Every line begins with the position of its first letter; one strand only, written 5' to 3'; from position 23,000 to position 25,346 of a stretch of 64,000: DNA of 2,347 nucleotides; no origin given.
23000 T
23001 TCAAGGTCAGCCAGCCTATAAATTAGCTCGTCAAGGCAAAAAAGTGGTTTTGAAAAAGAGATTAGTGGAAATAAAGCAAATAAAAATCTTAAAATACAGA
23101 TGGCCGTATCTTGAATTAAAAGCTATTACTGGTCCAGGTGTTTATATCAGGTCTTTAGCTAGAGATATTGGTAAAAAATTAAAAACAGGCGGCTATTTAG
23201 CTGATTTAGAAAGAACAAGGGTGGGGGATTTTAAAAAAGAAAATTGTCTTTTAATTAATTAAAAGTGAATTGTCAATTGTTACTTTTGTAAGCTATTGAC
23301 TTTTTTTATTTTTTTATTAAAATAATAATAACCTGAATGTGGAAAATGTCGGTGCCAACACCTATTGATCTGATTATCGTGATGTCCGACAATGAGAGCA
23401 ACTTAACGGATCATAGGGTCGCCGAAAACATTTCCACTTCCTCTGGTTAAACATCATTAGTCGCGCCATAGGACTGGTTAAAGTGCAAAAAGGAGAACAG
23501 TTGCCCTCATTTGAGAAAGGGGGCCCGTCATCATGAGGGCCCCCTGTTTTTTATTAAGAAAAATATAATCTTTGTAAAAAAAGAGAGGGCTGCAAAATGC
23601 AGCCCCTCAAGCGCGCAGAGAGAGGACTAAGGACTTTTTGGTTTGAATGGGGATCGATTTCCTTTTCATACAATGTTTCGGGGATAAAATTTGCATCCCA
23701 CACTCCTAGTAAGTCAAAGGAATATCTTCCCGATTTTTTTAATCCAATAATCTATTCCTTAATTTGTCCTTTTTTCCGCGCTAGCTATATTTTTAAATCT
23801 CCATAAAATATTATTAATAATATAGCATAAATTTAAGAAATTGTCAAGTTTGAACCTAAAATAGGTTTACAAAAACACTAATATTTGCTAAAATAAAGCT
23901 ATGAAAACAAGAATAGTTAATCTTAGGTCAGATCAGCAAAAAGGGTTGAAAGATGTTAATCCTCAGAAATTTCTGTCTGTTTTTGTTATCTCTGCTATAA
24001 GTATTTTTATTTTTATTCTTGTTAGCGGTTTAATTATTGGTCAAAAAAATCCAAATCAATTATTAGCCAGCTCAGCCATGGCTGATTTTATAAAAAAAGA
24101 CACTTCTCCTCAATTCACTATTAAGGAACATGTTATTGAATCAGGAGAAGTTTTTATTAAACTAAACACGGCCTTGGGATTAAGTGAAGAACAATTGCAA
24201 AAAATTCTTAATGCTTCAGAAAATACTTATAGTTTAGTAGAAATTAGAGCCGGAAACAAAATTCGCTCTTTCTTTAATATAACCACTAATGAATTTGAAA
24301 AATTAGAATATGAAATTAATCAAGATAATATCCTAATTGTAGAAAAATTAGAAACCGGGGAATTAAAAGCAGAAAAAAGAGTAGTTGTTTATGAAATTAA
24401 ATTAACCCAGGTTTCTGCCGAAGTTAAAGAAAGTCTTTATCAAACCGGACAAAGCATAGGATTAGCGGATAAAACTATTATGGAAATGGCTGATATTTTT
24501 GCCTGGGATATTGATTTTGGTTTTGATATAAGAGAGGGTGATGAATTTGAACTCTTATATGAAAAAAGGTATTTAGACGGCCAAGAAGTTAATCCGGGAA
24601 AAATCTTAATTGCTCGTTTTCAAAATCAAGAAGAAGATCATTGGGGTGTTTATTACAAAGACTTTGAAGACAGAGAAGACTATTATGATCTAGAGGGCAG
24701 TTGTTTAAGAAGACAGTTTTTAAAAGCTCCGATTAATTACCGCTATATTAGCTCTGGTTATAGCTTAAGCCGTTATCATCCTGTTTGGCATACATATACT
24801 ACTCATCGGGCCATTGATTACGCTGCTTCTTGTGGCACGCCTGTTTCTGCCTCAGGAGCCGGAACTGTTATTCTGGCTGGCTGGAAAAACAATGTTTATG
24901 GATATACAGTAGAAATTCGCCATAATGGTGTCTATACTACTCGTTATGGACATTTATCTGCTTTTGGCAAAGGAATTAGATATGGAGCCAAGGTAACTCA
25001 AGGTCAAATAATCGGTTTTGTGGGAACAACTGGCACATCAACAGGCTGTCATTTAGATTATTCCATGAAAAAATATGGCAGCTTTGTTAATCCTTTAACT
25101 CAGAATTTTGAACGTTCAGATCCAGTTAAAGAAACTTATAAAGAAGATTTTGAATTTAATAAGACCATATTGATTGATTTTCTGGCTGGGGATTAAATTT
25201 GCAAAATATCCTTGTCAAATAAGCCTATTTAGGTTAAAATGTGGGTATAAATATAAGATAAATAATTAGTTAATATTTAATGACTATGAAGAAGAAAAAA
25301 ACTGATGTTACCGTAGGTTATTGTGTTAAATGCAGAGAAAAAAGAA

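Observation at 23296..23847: GC-elevated intergenic island with two convergent, unidentified ~230-nt ncRNAs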

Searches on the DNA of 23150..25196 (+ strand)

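Call 4: search_rna_families(source=window, start=23150, end=24000, threshold=evalue, max_evalue=10, show_alignments=6)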
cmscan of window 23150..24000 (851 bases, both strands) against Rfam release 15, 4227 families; matches with E-value up to 10: 12.
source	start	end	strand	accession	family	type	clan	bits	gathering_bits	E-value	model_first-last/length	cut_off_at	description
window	23502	23607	-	RF02426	SpF03_sRNA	Gene; sRNA;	-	24.4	50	0.43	1-106/106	no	Streptococcus sRNA SpF03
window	23232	23293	-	RF02371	PyrG_leader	Cis-reg; leader;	-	19.4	65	8.6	1-78/78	no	PyrG leader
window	23515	23609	-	RF00082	SraG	Gene; sRNA;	-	17.6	50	2.3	1-177/177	no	SraG RNA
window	23541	23586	+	RF03640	mir-3747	Gene; miRNA;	-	17.5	63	1.8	1-67/67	no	mir-3747 microRNA precursor family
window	23549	23612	+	RF01653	ceN80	Gene; snRNA; snoRNA; HACA-box;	-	16.1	80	2.3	1-131/131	no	Caenorhabditis snoRNA ceN80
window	23520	23604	-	RF04106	mir-1303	Gene; miRNA;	-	15.5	107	8.4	1-85/85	no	mir-1303 microRNA precursor family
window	23517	23586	-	RF04180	BTnc231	Gene; sRNA;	-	15.4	80.4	2.1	1-154/154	no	Bacteroides sRNA BTnc231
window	23514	23612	+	RF03546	Flavivirus-5UTR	Cis-reg;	CL00129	15.4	80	2.3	1-156/156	no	Flavivirus 5' UTR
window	23842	23930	+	RF00317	snoZ163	Gene; snRNA; snoRNA; CD-box;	-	14.8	39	4.9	1-90/90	no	Small nucleolar RNA Z163/Z177 family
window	23571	23643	-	RF00519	suhB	Gene; sRNA;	CL00108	14.5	41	4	1-77/77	no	Makes More Granules Regulator RNA (mmgR)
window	23296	23380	-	RF02060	STnc410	Gene; sRNA;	-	12.6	50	6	1-158/158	no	Enterobacterial sRNA STnc410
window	23476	23643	+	RF02687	RAGATH-8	Gene; sRNA;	-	10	86.7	4.6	1-276/276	no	RAGATH-8 RNA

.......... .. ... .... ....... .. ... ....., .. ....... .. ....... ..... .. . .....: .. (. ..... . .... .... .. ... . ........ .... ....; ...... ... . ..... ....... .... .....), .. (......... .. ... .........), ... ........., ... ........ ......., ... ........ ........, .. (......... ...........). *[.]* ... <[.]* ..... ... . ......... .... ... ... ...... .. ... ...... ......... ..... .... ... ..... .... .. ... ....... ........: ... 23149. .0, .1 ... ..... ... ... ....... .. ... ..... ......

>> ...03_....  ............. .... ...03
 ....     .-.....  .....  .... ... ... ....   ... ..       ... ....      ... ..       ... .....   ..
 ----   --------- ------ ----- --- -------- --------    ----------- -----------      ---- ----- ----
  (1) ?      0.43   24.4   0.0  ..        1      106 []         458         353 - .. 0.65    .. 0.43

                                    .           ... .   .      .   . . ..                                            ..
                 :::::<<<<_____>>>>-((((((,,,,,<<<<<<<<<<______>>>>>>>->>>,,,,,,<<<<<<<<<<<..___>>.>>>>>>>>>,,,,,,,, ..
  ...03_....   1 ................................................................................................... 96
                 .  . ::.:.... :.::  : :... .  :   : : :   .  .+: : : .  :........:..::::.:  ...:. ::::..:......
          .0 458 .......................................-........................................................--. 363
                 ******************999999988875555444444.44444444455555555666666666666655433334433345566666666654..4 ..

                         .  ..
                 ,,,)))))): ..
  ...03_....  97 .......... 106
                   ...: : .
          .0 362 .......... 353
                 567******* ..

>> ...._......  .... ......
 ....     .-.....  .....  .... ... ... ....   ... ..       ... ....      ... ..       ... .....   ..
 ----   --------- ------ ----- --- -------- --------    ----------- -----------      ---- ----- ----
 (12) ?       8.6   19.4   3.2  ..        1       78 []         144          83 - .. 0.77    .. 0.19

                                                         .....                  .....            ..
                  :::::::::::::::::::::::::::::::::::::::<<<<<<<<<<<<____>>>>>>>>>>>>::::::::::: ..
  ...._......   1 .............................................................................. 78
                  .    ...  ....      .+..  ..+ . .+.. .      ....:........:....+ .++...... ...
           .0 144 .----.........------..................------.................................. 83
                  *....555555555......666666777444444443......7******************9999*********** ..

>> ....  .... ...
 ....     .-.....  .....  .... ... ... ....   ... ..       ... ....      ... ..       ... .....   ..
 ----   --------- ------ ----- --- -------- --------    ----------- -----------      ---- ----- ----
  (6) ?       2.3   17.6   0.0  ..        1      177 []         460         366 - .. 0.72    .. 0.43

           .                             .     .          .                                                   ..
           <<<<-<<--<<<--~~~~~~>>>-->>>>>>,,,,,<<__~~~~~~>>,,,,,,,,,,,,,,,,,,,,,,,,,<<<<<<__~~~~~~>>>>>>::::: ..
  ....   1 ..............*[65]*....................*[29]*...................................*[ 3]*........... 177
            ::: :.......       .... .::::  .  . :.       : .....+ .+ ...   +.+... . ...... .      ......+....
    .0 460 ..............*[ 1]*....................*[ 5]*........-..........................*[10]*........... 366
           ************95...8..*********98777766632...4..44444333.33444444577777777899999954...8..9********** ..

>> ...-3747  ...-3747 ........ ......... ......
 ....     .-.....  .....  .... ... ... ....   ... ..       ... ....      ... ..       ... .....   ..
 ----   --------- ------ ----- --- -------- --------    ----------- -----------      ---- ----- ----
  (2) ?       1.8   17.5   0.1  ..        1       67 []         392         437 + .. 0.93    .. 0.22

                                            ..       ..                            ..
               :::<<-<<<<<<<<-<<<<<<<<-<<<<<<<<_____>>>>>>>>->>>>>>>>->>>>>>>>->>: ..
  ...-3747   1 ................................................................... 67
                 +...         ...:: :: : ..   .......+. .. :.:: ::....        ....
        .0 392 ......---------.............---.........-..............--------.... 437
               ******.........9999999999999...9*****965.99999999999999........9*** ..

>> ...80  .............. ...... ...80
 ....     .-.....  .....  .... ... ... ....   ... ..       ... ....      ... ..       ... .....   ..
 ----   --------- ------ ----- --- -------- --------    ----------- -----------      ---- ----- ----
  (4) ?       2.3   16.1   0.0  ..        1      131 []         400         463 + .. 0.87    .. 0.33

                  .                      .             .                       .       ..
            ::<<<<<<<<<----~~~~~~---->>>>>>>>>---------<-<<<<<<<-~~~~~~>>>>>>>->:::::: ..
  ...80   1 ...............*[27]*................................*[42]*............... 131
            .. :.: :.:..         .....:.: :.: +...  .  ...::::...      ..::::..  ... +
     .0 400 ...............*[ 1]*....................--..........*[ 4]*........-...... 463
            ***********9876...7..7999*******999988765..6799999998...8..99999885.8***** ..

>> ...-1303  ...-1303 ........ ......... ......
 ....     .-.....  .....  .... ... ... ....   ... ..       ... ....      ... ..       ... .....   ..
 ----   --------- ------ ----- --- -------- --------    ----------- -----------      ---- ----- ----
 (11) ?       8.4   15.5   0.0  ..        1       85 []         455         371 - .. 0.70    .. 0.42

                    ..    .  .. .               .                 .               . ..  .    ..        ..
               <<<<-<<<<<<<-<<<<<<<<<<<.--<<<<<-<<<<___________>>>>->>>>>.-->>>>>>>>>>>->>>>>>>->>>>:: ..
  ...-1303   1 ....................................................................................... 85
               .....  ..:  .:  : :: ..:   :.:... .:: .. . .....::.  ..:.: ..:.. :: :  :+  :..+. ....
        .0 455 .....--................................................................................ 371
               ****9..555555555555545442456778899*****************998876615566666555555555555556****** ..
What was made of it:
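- Tried and rejected: No Rfam local hits (call 4).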

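Call 65: search_rna_families(source=L074, start=600, end=1260, threshold=evalue, max_evalue=10)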
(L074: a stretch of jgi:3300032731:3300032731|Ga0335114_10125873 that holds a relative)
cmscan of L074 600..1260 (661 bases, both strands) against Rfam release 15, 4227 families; matches with E-value up to 10: 11.
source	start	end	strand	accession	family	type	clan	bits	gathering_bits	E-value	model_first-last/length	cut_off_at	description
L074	873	941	-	RF04184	BTnc060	Gene; sRNA;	-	26.3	228.9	0.06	141-208/213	no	Bacteroides sRNA BTnc060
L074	870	973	-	RF00082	SraG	Gene; sRNA;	-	22.9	50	0.13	1-177/177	no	SraG RNA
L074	873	934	+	RF02064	STnc370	Gene; sRNA;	-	20.9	54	4.7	1-71/71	no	Enterobacterial sRNA STnc370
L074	895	962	+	RF04184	BTnc060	Gene; sRNA;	-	18.4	228.9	2.4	141-208/213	no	Bacteroides sRNA BTnc060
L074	830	946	-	RF02579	tsr26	Gene; sRNA;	-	17.8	141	6.5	1-122/122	no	S. aureus tsr26 small RNA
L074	875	960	-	RF00680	mir-224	Gene; miRNA;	-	17.2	70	2.1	1-81/81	no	mir-224 microRNA precursor family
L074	843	898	-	RF02451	ncr1241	Gene; sRNA;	-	16.8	60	4.4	1-63/63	no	Bacillus sRNA ncr1241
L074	896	970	+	RF02059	STnc50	Gene; sRNA;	-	16.2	55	8.3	1-84/84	no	Salmonella enterica sRNA STnc40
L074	840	873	-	RF04343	Plastid-psbA-2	Cis-reg;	CL00153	15.9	55.8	5.3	1-60/60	no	Plastid-psbA-2 3UTR RNA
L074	1126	1156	+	RF02888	BtsR1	Gene; sRNA;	-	14.4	66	5.3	17-48/51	no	Bacillus sRNA 1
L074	900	936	+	RF02350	psRNA6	Gene; sRNA;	-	8.4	60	8.9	1-333/333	no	Nitrosomonas sRNA psRNA6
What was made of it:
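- No known aptamer class matches (calls 4, 65).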

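Call 73: build_rna_model(alignment_id=A5)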
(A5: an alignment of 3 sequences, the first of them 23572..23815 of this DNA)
Model R1 built from alignment A5 (3 sequences, 252 columns); structure: RNAalifold consensus.
model positions 237; base pairs 54; branch points 4; effective number of sequences 1.25; information 0.591 bits per position. Calibrated on 0.2 Mb of random sequence (short: E-values are rough).
structure used (alignment columns):
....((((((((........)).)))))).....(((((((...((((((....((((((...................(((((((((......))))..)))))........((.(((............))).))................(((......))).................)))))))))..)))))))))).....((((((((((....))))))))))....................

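Call 74: search_with_rna_model(model_id=R1, sources=[window, L001, L002, L053, L054, L056, L057, L059, L060, L061, L062, L063, L073, L074, L075, L076, L077], max_evalue=10)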
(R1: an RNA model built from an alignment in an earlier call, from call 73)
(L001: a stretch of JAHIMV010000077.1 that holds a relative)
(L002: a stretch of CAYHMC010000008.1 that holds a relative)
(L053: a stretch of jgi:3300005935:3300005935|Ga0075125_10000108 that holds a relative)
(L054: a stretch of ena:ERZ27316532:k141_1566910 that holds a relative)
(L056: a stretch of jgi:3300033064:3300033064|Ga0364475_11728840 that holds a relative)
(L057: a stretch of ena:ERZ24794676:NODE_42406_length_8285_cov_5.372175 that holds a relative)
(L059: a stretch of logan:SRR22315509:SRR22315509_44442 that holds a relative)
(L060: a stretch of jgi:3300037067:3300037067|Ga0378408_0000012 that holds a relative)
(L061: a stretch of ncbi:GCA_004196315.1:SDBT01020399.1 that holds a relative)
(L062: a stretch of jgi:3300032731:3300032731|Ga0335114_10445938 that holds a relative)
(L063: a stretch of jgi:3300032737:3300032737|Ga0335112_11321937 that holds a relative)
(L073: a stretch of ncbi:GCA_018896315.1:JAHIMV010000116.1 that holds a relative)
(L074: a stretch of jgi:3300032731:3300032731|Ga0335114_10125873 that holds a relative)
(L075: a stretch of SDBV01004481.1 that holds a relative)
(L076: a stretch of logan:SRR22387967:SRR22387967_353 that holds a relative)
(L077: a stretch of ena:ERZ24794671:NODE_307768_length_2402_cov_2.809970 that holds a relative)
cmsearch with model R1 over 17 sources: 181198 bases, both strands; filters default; matches with E-value up to 10: 45.
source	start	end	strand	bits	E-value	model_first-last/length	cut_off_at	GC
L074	926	1158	-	254.2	1.2e-65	1-237/237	no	0.4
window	23572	23815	-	246.6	1.2e-63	1-237/237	no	0.36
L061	107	325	-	218.3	3.9e-56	1-237/237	no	0.41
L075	3411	3629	-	218.3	3.9e-56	1-237/237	no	0.41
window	30279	30400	+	19.8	0.0018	1-237/237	no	0.29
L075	3258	3460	+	19.6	0.002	1-237/237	no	0.3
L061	120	143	+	17.7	0.0065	201-224/237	no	0.71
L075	10044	10162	+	17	0.0095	1-237/237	no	0.3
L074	819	910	+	16.2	0.016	1-237/237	no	0.4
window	40798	40911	+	14.7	0.039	1-237/237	no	0.28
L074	935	1151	+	14.3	0.051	1-237/237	no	0.42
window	48922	49028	+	12.9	0.12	1-237/237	no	0.27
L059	7256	7360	-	10.1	0.68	1-237/237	no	0.29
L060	7256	7360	-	10.1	0.68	1-237/237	no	0.29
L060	6918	7019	-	10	0.7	1-237/237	no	0.25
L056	5814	5954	-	9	1.3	1-237/237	no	0.33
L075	2888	2913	-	7.9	2.6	1-237/237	no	0.15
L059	9507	9566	+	7.7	2.8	1-237/237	no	0.2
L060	9507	9566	+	7.7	2.8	1-237/237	no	0.2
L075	1449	1608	+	7.6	3.1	1-237/237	no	0.3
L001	8400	8527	+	7.1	4.2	51-183/237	no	0.31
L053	6336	6353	-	7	4.4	1-237/237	no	0.22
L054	1760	1777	-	7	4.4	1-237/237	no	0.22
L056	652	677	-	6.8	4.9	1-237/237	no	0.12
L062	709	734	-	6.8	4.9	1-237/237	no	0.12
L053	1899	1924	-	6.8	4.9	1-237/237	no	0.12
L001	7327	7458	-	6.8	4.9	1-237/237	no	0.25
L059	6918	6982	-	6.8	4.9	1-237/237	no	0.28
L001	8305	8325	+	6.8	5.1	1-237/237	no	0.24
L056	6031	6047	-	6.6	5.6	1-237/237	no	0.12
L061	5152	5168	-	6.6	5.6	1-237/237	no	0.12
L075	8454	8470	-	6.6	5.6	1-237/237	no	0.12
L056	5593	5662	-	6.6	5.7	1-237/237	no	0.23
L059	7251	7267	+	6.1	7.5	1-237/237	no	0.06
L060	7251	7267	+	6.1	7.5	1-237/237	no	0.06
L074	1431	1465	-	6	7.8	1-237/237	no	0.2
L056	3273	3304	-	6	8.3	1-237/237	no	0.28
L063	5292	5323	-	6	8.3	1-237/237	no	0.28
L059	7354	7420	+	5.8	9.1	1-237/237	no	0.28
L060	7354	7420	+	5.8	9.1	1-237/237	no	0.28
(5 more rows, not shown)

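Call 75: build_rna_model(alignment_id=A6)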
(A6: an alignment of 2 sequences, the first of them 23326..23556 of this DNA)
Model R2 built from alignment A6 (2 sequences, 243 columns); structure: RNAalifold consensus.
model positions 243; base pairs 50; branch points 2; effective number of sequences 1.1; information 0.589 bits per position. Calibrated on 0.2 Mb of random sequence (short: E-values are rough).
structure used (alignment columns):
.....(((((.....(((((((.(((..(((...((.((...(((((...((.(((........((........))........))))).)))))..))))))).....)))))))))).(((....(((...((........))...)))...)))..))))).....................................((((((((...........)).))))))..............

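Call 76: search_with_rna_model(model_id=R2, sources=[window, L001, L002, L053, L054, L056, L057, L059, L060, L061, L062, L063, L073, L074, L075, L076, L077], max_evalue=1)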
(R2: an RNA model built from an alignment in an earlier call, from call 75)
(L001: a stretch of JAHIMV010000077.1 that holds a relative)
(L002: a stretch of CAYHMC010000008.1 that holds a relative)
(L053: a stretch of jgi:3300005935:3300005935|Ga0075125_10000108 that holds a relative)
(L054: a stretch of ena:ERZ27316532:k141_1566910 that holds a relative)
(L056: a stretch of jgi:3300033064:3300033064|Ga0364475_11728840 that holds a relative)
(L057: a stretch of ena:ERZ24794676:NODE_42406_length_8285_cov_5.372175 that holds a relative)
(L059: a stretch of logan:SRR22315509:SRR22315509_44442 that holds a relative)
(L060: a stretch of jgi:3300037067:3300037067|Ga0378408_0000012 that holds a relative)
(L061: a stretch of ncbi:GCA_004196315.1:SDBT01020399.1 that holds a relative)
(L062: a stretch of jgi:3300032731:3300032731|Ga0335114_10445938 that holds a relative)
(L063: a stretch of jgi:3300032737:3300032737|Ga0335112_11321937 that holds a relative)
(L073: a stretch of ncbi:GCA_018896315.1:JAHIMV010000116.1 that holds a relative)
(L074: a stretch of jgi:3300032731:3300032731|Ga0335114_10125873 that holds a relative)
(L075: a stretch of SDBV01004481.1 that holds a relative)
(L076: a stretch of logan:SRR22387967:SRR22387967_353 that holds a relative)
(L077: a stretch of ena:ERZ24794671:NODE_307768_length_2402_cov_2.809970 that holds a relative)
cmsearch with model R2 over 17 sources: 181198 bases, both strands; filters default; matches with E-value up to 1: 18.
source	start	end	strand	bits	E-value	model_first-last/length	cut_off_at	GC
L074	676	912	+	279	1.6e-75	1-243/243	no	0.38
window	23326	23559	+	268.1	1.8e-72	1-243/243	no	0.44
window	4227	4340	+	16.4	0.01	1-243/243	no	0.31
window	23518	23573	-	15.8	0.015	174-229/243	no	0.41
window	32831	32940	+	14.2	0.041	1-243/243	no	0.35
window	23249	23449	-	13.9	0.049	1-243/243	no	0.32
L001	3731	3825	+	11.8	0.19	1-243/243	no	0.26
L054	5728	5781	-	11.6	0.21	1-243/243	no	0.26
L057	889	973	+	11.3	0.26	1-243/243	no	0.33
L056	4948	5137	+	10.9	0.33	1-243/243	no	0.37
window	24042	24162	+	10.9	0.34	1-243/243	no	0.31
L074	924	1022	-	10.8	0.36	1-243/243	no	0.42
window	30271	30352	+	10.6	0.4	1-243/243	no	0.24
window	48017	48095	+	10.5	0.44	1-243/243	no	0.28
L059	5099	5184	-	10.5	0.45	1-243/243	no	0.23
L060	5099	5184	-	10.5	0.45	1-243/243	no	0.23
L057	793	872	+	10.1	0.57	1-243/243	no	0.28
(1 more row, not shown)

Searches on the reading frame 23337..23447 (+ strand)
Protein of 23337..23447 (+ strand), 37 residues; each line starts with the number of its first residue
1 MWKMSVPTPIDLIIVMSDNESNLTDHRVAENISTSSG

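Call 72: search_protein_families(library=pfam, max_evalue=1, proteins=[window:23337-23447:+])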
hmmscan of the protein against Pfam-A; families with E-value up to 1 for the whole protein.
seq(37 aa): 1 family
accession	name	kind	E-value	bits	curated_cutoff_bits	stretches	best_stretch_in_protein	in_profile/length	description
PF23360.2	BBS7_GAE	-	0.062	13.9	28.1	1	3-28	21-46/109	BBS7 GAE domain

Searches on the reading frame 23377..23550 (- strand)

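Call 72: search_protein_families(library=pfam, max_evalue=1, proteins=[window:23377-23550:-])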
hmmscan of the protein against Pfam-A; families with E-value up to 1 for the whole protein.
seq(58 aa): 1 family
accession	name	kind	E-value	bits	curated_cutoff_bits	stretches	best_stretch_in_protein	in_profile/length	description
PF08073.18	CHDNT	-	0.14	12.4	27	1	27-43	34-50/54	CHDNT (NUC034) domain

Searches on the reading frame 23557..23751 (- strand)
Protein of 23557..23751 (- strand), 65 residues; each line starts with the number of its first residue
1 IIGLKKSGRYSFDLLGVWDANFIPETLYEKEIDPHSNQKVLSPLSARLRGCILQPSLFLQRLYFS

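Call 72: search_protein_families(library=pfam, max_evalue=1, proteins=[window:23557-23751:-])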
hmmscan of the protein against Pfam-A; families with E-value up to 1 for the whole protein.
seq(65 aa): 1 family
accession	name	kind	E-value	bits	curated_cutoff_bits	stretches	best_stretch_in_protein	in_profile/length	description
PF22427.2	SMMA_C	-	0.21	12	26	0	3-15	38-50/78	Maltogenic amylase, C-terminal domain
